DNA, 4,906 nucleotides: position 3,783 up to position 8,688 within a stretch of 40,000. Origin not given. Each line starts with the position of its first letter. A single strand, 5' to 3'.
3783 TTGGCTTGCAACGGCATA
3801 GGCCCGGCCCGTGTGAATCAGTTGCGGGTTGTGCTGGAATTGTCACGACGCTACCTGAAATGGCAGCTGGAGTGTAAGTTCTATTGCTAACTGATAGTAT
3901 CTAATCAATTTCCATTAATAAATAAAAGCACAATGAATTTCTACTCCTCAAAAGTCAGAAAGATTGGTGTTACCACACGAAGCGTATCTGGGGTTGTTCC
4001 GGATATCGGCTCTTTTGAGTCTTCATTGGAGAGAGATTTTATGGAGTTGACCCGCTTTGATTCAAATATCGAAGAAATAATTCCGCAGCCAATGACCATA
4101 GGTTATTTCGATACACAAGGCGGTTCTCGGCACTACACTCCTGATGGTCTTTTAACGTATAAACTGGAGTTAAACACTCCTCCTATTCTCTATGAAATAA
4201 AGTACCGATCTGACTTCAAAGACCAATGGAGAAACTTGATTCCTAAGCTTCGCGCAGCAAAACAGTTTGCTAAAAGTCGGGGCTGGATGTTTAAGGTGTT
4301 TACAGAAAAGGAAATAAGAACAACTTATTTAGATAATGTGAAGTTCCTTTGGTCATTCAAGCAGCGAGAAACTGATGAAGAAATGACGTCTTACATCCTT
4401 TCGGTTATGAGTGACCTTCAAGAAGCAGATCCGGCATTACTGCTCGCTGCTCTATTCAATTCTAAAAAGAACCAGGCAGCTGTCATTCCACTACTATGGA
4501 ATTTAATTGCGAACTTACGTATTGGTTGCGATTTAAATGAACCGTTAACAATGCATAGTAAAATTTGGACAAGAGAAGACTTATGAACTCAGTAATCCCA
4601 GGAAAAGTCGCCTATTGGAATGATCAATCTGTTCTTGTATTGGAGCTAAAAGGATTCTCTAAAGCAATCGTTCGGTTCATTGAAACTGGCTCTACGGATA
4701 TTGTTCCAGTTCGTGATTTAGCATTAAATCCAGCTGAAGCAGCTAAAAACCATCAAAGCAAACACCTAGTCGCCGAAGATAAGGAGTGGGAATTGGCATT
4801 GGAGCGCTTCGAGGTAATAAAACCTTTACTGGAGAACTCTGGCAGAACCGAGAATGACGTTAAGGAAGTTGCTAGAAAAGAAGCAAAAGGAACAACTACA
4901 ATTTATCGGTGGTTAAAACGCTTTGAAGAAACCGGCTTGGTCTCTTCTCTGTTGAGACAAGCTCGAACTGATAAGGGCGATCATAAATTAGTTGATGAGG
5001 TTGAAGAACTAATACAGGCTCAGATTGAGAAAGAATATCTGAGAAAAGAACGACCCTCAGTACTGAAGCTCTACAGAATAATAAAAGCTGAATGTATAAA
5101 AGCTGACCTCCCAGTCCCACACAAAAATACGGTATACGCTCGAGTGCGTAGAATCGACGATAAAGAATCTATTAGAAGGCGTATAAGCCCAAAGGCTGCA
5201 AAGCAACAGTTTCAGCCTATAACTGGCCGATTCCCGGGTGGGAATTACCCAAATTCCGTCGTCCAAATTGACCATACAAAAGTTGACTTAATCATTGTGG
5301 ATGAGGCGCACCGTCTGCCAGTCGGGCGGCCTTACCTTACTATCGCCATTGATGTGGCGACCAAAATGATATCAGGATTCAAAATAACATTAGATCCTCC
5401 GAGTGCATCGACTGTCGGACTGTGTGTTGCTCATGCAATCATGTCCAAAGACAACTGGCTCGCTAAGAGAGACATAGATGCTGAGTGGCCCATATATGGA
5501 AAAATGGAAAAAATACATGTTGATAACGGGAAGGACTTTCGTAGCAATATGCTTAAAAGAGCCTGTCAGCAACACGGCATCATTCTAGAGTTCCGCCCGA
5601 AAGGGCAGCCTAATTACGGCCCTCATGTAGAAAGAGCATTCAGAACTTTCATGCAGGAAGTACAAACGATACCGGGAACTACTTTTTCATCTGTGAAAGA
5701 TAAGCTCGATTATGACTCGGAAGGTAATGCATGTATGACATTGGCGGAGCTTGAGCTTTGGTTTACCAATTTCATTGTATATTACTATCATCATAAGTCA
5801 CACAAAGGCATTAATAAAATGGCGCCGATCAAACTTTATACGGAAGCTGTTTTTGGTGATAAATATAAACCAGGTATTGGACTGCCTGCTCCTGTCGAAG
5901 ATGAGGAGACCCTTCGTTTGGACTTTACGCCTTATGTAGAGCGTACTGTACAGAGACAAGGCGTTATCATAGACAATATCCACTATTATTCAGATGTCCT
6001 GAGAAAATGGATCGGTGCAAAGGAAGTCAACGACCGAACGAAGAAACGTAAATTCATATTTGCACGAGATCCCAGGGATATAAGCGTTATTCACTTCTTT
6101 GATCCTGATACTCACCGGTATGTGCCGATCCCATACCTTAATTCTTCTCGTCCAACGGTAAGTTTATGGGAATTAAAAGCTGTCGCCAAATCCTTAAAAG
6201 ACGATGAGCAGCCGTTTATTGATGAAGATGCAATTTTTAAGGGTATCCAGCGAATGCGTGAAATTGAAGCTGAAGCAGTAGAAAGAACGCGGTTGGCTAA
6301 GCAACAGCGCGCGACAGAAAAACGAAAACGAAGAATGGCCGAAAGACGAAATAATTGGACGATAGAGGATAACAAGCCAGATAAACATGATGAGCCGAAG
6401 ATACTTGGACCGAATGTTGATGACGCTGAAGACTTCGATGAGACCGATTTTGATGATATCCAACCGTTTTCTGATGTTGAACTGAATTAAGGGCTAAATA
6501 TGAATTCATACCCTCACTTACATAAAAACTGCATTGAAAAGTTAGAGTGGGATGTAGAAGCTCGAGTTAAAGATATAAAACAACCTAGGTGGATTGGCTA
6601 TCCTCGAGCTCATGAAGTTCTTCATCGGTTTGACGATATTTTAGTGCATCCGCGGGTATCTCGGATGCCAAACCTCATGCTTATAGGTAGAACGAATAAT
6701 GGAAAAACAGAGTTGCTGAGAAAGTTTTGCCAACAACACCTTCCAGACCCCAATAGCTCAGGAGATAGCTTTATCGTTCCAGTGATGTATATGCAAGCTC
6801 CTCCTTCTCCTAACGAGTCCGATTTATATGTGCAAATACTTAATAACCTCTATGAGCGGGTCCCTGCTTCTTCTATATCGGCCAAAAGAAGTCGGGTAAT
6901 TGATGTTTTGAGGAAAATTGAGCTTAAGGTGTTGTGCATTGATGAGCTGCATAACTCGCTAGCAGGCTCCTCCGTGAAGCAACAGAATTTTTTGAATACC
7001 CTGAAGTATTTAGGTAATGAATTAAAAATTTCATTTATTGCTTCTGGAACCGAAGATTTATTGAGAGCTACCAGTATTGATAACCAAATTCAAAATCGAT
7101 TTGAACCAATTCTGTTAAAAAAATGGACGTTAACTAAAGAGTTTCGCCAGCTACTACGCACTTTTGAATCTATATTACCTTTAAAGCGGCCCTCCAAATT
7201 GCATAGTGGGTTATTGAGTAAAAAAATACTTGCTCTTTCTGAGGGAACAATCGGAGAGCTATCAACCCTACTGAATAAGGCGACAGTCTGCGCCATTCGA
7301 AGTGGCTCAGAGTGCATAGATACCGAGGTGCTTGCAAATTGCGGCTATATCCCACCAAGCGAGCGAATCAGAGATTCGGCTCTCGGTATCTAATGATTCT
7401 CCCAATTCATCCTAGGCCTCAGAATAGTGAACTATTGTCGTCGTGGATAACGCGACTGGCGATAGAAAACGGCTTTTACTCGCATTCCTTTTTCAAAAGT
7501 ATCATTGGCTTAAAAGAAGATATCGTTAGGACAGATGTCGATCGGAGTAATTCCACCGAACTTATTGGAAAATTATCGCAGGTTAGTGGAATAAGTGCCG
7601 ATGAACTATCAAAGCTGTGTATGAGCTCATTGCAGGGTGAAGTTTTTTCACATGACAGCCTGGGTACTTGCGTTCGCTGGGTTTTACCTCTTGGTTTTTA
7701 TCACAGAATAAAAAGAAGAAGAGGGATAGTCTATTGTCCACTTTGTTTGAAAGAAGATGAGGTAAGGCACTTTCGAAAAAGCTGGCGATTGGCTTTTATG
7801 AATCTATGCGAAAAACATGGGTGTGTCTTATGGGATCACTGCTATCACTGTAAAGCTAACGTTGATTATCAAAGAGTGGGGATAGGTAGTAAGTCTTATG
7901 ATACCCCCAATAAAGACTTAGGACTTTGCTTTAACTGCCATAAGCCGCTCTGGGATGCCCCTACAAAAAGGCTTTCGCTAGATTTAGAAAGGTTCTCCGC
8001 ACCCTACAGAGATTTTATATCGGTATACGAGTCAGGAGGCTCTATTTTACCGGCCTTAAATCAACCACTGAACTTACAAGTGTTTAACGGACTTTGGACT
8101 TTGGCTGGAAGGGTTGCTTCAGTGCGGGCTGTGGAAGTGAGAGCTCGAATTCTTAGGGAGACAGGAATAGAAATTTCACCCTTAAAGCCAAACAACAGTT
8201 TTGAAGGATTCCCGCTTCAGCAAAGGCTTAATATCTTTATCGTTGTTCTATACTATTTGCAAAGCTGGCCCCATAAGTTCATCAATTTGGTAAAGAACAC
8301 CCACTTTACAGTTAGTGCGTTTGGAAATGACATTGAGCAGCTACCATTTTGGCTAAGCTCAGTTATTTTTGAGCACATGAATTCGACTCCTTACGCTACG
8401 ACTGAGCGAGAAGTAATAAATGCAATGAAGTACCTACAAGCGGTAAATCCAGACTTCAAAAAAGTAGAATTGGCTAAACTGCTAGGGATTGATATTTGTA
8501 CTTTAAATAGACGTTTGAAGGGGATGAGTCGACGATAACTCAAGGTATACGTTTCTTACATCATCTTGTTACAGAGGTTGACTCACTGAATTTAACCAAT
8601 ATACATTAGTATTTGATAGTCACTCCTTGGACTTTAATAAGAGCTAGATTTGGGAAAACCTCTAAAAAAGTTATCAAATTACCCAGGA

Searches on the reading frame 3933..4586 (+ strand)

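Call 10: search_protein_families(library=pfam, proteins=[window:3933-4586:+], max_evalue=0.001)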
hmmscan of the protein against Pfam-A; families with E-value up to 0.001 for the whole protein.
window:3933-4586:+ (217 aa): 2 families
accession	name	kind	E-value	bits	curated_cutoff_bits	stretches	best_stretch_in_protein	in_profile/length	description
PF08722.17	Tn7_TnsA-like_N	-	2.8e-19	69.9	26.5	1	43-125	1-85/85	TnsA-like endonuclease N terminal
PF08721.17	Tn7_Tnp_TnsA_C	-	1.5e-06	29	23.4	1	127-201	1-83/83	TnsA endonuclease C terminal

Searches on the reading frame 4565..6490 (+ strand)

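Call 10: search_protein_families(library=pfam, proteins=[window:4565-6490:+], max_evalue=0.001)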
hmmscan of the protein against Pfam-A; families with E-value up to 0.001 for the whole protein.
window:4565-6490:+ (641 aa): 5 families
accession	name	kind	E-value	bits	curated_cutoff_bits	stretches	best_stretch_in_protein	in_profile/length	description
PF09299.17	Mu-transpos_C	-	4.6e-09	36.6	21.7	1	454-519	4-58/61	Mu transposase, C-terminal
PF13565.12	HTH_32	-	9.1e-06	26.6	33.7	1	112-169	1-52/73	Homeodomain-like domain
PF00665.32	rve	-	1.4e-05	25.7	32.6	1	229-349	4-102/102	Integrase core domain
PF13551.12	HTH_29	-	1.4e-05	25.5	28.1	1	97-147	12-63/64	Winged helix-turn helix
PF09039.17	HTH_Tnp_Mu_2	-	0.00046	20.7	20.5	0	129-214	16-101/109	Mu DNA binding, I gamma subdomain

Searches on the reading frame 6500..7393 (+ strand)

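Call 10: search_protein_families(library=pfam, proteins=[window:6500-7393:+], max_evalue=0.001)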
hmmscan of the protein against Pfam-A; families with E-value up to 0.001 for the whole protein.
window:6500-7393:+ (297 aa): 2 families
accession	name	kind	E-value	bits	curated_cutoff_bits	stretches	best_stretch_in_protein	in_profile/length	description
PF05621.17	TniB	-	4.2e-62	209.4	22.4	1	22-210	1-188/189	Bacterial TniB protein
PF13401.12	AAA_22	-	1.4e-12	48.5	27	1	59-188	8-127/130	AAA domain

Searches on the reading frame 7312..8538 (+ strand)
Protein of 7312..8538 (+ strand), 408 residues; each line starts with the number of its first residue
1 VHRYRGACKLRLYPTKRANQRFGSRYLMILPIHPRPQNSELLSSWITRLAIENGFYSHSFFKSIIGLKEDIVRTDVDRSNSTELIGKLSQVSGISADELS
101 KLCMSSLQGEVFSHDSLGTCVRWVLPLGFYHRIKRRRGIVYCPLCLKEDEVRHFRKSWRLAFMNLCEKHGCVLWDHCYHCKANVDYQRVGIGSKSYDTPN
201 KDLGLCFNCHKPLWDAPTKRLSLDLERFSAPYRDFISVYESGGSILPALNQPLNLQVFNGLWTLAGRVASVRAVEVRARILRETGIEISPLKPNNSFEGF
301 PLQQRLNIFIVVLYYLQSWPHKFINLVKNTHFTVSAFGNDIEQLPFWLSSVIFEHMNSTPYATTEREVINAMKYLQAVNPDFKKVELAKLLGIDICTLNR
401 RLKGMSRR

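Call 10: search_protein_families(library=pfam, proteins=[window:7312-8538:+], max_evalue=0.001)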
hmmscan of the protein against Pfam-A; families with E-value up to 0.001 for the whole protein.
window:7312-8538:+ (408 aa): 1 family
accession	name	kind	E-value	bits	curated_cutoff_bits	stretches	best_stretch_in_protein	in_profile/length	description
PF06527.16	TniQ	-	2.6e-26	93.4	27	1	31-173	1-142/142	TniQ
